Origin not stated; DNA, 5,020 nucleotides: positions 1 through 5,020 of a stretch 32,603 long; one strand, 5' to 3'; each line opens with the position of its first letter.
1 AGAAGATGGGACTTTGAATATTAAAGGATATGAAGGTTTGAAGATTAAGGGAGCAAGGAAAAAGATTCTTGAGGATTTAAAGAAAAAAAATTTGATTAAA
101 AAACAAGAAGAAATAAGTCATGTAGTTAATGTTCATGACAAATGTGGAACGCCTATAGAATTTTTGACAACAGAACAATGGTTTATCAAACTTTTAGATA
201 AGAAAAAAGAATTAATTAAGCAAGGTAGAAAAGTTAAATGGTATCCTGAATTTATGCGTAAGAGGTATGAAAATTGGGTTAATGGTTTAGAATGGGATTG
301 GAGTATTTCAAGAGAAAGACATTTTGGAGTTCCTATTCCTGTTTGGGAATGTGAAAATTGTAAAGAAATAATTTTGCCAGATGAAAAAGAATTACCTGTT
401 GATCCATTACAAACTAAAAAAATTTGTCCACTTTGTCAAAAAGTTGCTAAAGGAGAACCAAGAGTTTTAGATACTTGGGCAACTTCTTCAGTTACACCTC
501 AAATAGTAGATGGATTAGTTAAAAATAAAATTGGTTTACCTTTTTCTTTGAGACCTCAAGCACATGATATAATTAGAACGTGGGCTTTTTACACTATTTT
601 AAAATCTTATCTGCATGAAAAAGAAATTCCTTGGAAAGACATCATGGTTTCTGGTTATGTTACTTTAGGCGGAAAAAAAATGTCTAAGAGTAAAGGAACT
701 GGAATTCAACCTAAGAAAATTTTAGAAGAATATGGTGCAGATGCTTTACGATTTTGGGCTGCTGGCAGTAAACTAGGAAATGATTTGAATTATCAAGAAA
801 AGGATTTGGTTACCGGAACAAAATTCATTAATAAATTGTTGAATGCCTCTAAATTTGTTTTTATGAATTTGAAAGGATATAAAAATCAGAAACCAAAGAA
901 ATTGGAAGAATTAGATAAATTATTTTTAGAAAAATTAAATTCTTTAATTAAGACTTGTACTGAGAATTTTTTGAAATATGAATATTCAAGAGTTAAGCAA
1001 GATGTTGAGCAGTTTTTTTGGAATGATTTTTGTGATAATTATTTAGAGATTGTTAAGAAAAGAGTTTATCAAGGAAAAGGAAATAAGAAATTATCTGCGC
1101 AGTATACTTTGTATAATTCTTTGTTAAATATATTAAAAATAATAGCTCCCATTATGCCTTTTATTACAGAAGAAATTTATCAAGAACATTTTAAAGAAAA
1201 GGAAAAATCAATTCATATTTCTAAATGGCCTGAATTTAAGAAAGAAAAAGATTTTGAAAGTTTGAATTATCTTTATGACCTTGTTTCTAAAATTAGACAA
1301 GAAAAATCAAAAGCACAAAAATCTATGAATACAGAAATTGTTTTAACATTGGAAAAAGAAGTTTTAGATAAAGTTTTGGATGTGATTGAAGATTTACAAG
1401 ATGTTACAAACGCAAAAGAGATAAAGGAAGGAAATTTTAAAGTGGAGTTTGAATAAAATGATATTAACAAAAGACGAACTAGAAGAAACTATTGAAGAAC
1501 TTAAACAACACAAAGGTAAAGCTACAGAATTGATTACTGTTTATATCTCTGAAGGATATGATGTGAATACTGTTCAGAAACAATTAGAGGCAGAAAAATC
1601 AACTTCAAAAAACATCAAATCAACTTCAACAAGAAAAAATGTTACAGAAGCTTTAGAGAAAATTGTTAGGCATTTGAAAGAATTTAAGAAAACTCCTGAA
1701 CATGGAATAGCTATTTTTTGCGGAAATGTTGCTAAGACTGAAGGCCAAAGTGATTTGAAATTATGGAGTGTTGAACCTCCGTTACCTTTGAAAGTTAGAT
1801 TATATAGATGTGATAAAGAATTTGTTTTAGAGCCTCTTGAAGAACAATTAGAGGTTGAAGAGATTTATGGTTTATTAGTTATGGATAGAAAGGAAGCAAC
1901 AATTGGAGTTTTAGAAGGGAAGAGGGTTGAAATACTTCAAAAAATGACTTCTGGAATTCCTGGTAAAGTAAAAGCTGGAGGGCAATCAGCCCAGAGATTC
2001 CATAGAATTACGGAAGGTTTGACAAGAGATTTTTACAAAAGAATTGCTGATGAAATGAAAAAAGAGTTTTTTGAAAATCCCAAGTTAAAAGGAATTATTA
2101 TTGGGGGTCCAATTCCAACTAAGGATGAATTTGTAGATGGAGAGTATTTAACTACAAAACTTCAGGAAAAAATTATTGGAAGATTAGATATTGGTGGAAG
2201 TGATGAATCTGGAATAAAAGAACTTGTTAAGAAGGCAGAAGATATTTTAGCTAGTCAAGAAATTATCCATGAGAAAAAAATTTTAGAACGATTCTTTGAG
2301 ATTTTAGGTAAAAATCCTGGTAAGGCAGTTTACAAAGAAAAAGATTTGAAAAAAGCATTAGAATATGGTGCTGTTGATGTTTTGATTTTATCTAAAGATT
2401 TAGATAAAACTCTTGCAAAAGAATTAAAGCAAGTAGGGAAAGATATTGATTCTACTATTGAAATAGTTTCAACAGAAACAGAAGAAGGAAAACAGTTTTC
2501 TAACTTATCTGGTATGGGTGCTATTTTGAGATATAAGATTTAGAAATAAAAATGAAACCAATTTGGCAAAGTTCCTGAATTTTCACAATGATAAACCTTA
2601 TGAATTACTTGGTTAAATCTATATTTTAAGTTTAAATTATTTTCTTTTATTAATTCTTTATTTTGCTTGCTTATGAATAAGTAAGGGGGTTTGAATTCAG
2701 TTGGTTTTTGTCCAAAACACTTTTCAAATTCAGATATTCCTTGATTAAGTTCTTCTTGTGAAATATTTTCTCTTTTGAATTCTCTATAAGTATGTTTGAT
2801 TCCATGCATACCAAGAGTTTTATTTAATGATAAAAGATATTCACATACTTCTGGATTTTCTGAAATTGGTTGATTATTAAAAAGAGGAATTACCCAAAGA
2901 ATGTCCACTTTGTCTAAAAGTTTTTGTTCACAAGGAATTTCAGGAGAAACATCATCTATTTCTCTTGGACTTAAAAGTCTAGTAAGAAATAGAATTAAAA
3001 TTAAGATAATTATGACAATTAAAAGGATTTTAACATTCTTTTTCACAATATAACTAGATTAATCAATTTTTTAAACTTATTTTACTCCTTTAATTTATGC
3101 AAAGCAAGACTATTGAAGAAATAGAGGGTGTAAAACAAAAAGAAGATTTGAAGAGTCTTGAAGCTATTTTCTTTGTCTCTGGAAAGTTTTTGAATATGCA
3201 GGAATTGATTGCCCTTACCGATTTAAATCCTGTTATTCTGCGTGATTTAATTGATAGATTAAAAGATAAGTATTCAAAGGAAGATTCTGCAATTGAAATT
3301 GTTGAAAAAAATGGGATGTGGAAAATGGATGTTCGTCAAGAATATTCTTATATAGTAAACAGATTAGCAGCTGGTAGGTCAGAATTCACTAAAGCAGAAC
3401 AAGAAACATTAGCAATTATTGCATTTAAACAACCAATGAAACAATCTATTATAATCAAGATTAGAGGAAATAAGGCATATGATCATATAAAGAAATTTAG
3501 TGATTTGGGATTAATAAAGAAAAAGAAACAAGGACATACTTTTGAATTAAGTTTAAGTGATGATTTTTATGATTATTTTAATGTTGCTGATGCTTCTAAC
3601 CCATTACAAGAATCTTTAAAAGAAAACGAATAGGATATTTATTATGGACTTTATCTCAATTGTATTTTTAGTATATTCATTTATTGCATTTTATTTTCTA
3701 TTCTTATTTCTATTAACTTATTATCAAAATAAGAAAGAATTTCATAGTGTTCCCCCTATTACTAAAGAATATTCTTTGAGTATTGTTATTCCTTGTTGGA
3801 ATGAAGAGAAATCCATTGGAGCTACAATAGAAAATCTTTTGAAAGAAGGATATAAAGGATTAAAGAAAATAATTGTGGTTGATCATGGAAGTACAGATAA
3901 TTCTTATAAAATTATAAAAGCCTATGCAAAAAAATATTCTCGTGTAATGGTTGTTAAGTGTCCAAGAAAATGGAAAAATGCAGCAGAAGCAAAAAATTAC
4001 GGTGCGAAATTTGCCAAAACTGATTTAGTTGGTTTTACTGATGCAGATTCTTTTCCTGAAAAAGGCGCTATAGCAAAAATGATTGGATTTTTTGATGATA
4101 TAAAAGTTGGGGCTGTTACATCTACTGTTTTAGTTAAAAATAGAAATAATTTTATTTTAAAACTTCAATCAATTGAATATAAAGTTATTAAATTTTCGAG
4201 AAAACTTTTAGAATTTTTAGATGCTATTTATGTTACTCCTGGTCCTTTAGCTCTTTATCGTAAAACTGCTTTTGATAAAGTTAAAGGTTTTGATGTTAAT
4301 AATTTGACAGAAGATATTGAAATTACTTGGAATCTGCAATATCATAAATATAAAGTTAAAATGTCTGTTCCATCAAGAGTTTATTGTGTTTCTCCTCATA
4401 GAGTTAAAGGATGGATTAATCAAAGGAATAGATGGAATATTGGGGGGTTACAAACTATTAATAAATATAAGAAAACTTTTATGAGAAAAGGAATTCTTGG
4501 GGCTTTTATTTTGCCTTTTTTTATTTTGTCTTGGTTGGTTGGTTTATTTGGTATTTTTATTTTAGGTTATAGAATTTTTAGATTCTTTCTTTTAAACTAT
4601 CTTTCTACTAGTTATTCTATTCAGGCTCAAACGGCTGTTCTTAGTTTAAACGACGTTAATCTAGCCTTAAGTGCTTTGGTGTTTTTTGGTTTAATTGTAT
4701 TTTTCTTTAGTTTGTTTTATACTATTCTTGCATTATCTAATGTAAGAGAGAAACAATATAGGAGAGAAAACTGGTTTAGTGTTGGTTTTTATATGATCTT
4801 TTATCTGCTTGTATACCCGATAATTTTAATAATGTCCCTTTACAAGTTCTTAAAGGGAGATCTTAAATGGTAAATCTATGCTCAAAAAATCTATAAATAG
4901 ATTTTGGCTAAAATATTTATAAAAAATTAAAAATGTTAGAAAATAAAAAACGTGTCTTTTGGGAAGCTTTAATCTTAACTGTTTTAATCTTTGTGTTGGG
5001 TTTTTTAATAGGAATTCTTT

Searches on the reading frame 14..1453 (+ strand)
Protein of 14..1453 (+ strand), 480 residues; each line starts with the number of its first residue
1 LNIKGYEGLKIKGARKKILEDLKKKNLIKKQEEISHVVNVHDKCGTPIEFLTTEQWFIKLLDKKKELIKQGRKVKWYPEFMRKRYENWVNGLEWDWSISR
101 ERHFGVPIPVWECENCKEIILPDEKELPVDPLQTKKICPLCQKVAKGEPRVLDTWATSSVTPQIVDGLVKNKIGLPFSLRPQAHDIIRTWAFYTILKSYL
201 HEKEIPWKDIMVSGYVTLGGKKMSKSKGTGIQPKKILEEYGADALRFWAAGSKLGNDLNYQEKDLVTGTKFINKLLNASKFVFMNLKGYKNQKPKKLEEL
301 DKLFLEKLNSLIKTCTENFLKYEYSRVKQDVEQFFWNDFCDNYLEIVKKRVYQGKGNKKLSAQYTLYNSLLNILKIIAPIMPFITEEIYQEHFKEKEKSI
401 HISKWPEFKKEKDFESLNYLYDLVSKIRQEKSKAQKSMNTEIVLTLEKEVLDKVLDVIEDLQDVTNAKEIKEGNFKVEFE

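Call 57: search_protein_families(library=pfam, proteins=[window:14-1453:+], max_evalue=0.001)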
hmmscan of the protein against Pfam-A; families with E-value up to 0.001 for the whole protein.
window:14-1453:+ (480 aa): 4 families
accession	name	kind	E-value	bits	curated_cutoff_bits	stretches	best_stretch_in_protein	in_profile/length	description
PF08264.19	Anticodon_1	-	3e-38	131.4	25.1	1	301-442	1-144/148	Anticodon-binding domain of tRNA ligase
PF00133.28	tRNA-synt_1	-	2e-37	129.4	22.7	1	49-260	185-413/414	tRNA synthetases class I (I, L, M and V)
PF09334.17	tRNA-synt_1g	-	1e-15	57.9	20.1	1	206-274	311-382/391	tRNA synthetases class I (M)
PF01406.26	tRNA-synt_1e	-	6.8e-07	29.4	27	1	210-266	241-297/301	tRNA synthetases class I (C) catalytic domain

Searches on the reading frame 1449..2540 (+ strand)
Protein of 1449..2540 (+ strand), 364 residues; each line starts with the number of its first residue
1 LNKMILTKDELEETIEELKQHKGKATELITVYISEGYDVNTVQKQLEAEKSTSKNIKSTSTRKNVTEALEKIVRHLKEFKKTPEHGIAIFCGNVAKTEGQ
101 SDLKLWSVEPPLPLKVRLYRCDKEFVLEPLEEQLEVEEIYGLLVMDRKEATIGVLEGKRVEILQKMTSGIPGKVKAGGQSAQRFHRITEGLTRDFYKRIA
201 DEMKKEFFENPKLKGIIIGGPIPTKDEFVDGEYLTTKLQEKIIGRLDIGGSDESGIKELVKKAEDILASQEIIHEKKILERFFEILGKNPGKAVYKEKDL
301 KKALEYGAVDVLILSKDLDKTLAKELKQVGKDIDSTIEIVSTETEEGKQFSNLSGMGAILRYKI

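Call 57: search_protein_families(library=pfam, proteins=[window:1449-2540:+], max_evalue=0.001)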
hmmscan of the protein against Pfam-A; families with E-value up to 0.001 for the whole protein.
window:1449-2540:+ (364 aa): 5 families
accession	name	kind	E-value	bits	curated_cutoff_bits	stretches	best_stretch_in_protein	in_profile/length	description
PF03464.20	eRF1_2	-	5.3e-38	130.8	27.1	1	140-268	2-132/133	eRF1 domain 2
PF03465.20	eRF1_3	-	4.3e-20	72.6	25.8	1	272-364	1-106/106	eRF1 domain 3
PF18854.6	baeRF_family10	-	6.4e-15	56.1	27.1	1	127-262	3-137/143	Bacterial archaeo-eukaryotic release factor family 10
PF03463.20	eRF1_1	-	1.3e-14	54.6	23.8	1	20-133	7-122/123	eRF1 domain 1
PF18859.6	acVLRF1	-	2.2e-08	34.8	27.1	1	143-233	5-94/130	Actinobacteria/chloroflexi VLRF1 release factor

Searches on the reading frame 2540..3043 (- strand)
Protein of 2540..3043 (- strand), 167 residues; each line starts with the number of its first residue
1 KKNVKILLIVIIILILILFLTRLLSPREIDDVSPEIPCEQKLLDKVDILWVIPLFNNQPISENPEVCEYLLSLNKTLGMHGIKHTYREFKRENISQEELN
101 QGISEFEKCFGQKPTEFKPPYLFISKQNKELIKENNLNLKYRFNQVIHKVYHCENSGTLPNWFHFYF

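Call 57: search_protein_families(library=pfam, proteins=[window:2540-3043:-], max_evalue=0.001)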
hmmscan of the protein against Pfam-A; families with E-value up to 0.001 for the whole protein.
window:2540-3043:- (167 aa): 2 families
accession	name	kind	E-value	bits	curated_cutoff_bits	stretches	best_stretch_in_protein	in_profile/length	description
PF10096.14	DUF2334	-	9.9e-08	32.2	26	1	44-141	26-144/203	Uncharacterized protein conserved in bacteria (DUF2334)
PF01522.26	Polysacc_deac_1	-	2.5e-05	24.7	23.1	1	59-137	43-121/124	Polysaccharide deacetylase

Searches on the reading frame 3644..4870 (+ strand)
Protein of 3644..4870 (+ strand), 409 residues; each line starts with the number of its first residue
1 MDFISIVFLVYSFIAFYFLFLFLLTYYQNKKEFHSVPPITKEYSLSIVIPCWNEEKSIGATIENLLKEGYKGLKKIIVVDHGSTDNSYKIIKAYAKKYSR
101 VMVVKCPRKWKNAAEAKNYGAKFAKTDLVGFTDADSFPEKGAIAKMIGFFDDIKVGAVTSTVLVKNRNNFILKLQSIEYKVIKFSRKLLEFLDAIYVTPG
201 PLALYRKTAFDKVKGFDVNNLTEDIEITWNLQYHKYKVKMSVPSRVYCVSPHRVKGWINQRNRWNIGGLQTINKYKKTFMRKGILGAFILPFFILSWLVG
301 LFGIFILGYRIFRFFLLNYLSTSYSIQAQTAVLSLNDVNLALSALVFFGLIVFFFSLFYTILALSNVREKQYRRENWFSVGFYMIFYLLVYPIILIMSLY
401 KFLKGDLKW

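Call 57: search_protein_families(library=pfam, proteins=[window:3644-4870:+], max_evalue=0.001)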
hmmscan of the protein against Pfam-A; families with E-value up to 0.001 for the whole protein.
window:3644-4870:+ (409 aa): 6 families
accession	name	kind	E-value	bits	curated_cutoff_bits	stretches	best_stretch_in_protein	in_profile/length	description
PF00535.33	Glycos_transf_2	-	3.8e-32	112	23.3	1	46-213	1-167/168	Glycosyl transferase family 2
PF13641.12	Glyco_tranf_2_3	-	3.1e-26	93.2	27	1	45-265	3-228/230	Glycosyltransferase like family 2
PF13632.12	Glyco_trans_2_3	-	2.9e-15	57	27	1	132-355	5-196/198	Glycosyl transferase family group 2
PF10111.15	Glyco_tranf_2_2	-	2.9e-12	47.1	27.3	1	46-241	1-210/276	Glycosyltransferase like family 2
PF13506.12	Glyco_transf_21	-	5.3e-08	33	21.7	1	122-243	28-149/174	Glycosyl transferase family 21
PF13704.12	Glyco_tranf_2_4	-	0.0006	20.7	27.5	0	72-137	18-83/98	Glycosyl transferase family 2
